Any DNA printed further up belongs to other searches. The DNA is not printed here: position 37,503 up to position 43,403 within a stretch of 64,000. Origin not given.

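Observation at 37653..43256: Giant LRR + ~13x InlB-B-repeat + 2x PASTA surface protein, a candidate dockerin-bearing partner for the cohesin proteins 25 kb away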

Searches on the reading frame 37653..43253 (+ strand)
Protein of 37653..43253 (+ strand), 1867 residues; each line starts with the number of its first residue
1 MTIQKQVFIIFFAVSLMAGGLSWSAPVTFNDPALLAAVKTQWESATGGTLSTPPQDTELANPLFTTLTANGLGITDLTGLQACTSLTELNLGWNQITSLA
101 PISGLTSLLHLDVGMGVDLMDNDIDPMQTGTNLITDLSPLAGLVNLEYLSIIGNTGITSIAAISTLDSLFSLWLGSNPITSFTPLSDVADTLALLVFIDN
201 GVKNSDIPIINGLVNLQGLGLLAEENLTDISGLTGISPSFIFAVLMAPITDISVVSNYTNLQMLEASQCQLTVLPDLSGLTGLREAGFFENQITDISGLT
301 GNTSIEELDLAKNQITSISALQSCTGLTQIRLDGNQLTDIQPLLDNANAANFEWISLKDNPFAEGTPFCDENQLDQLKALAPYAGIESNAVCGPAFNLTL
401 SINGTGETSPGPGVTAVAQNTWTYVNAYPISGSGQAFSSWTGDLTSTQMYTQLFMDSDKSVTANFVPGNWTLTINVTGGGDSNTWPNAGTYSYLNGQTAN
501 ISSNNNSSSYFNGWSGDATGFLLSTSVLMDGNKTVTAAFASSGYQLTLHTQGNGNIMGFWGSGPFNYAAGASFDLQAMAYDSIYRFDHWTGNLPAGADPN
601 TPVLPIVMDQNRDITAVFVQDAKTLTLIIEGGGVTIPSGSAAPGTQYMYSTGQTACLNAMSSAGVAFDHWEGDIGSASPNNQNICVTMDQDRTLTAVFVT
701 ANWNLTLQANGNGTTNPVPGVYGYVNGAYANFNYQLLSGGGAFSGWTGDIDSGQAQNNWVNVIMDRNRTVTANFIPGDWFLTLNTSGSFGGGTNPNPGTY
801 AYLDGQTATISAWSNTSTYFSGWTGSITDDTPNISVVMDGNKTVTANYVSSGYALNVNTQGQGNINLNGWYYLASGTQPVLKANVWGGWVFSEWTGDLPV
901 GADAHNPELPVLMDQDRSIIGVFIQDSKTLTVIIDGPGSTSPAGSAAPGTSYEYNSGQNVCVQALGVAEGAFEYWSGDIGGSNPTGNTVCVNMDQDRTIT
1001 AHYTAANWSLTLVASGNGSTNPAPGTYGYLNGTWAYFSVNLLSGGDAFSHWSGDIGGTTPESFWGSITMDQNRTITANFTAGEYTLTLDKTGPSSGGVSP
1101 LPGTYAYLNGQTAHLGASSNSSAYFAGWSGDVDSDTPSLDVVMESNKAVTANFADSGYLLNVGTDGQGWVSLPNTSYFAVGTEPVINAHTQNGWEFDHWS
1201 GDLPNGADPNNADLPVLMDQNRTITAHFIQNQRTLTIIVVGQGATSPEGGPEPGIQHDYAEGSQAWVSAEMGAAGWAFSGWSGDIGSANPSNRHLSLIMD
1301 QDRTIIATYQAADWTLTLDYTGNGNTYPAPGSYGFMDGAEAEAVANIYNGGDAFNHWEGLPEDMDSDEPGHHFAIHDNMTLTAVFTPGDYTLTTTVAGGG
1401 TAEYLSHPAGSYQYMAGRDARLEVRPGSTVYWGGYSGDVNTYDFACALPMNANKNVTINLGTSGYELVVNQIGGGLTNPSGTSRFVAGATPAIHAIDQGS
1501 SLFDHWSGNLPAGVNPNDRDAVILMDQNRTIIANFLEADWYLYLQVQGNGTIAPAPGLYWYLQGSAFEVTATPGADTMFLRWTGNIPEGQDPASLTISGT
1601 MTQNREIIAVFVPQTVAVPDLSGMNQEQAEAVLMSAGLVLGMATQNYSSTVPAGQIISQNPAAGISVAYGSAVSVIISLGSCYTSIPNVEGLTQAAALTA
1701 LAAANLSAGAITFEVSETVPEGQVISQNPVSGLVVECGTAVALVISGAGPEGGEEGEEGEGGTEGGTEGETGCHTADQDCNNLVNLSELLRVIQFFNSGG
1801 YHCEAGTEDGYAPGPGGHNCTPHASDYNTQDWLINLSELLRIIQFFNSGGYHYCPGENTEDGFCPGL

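Call 3: search_protein_families(library=pfam, proteins=[window:37653-43253:+], max_evalue=1)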
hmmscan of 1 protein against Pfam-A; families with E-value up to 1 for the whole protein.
window:37653-43253:+ (1867 aa): 9 families
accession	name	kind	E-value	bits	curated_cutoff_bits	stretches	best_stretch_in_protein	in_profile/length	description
PF18998.6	Flg_new_2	-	9.7e-83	272.6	23.6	14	1158-1231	1-72/73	Divergent InlB B-repeat domain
PF03793.24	PASTA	-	4.3e-27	94.3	23.2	2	1616-1678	1-63/64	PASTA domain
PF12799.13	LRR_4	-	8.6e-25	86.7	27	7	303-343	1-42/44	Leucine Rich repeats (2 copies)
PF13855.12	LRR_8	-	8.1e-10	38.8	27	3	298-337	18-61/61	Leucine rich repeat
PF23952.1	LRR_EndoS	-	0.00046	20.8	27.9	0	64-103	25-65/116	Endo-beta-N-acetylglucosaminidase EndoS LRR domain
PF13516.12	LRR_6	-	0.00068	20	23.4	1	83-97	2-16/24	Leucine Rich repeat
PF23211.1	LRR_LRWD1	-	0.16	12.1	28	1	251-319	34-102/190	Leucine-rich repeat and WD repeat-containing protein 1, LRR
PF14580.12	LRR_9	-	0.31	11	30.5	0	288-364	49-127/175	Leucine-rich repeat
PF22383.1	AVR-Pik_HID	-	0.84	10.1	27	0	740-779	18-53/61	AVR-Pik-like, HMA interaction domain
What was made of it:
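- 37725..38762 (+): Conserved N-terminal cap plus leucine-rich repeat domain (about aa 25-370), with 22-residue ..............-type repeats. Pfam LRR_4 7 stretches 86.7 bits and LRR_8 38.8 bits (call 3).
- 38835..42488 (+): Stalk of 16 Flg_new_2 (divergent InlB B-repeat) domains, period about 76 aa, arranged as a 4 x 4 super-repeat (aa about 395-1612). Pfam PF18998 E 9.7e-83 (call 3).
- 42498..42692 (+): PASTA domain 1 (aa 1616-1680). Pfam PF03793, best stretch aa 1616-1678 on profile 1-63/64 (call 3).
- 42702..42896 (+): PASTA domain 2 (aa 1684-1748). Second PASTA stretch (call 3).
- On Flg_new_2 / InlB B-repeat (PF18998): 272.6 bits against a cut-off of 23.6, 14 stretches (call 3).
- On PASTA (PF03793): 94.3 bits against a cut-off of 23.2, 2 stretches (call 3).
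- On PASTA-containing PBP or PknB-type kinase: No such Pfam domain is present (call 3).
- Checked: Pfam gives LRR_4 (7 stretches, 86.7 bits), Flg_new_2 PF18998 (E 9.7e-83) and PASTA PF03793 (2 stretches, 94.3 bits) (call 3).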

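Call 4: search_protein_families(library=ncbifam, proteins=[window:37653-43253:+], max_evalue=1)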
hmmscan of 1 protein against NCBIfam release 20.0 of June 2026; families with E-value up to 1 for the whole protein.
window:37653-43253:+ (1867 aa): 7 families
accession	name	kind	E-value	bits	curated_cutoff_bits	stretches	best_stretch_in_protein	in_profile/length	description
NF033188.1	internalin_H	exception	5.5e-32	111.1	1050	3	154-346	85-272/548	InlH/InlC2 family class 1 internalin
NF033483.0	PknB_PASTA_kin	equivalog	1e-25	90.8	450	1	1609-1747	358-496/563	Stk1 family PASTA domain-containing Ser/Thr kinase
NF033189.1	internalin_A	exception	5.6e-25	87.8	1600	1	63-343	76-356/799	class 1 internalin InlA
NF033190.2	inl_like_NEAT_1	exception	9.4e-17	60.6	1275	3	223-344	249-370/754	NEAT domain-containing leucine-rich repeat protein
TIGR02543.1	List_Bact_rpt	repeat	2.7e-07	30.8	20.95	2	820-847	8-39/44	TIGR02543 family repeat protein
NF047464.1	FibnectbindLIC11051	equivalog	0.00011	20.8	1000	1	254-344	415-507/685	LIC_11051 family fibronectin-binding protein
NF033186.1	internalin_K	exception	0.43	8.9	1100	1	64-137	74-147/604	class 1 internalin InlK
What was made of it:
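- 37725..38762 (+): NCBIfam internalin models match partially, far below their cut-offs (call 4).
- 42498..42692 (+): NCBIfam PknB_PASTA_kin matches aa 1609-1747 (call 4).
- On PASTA-containing PBP or PknB-type kinase: The NCBIfam Stk1-family model scores 90.8 bits against a cut-off of 450 and matches the PASTA region only (call 4).
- Closest known: Listeria internalins. Same: Partial alignments to NCBIfam internalin models were found (call 4).
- Closest known: PASTA domains of PknB/Stk1 kinases and class B PBPs. Same: They align to the PASTA region of the Stk1-family model (calls 3, 4).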

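Call 27: find_encoding_contigs(protein=window:37653-43253:+, flank=2000, max_places=3)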
Protein window:37653-43253:+ (1867 aa): no gene with exactly this product is on record in the collection.
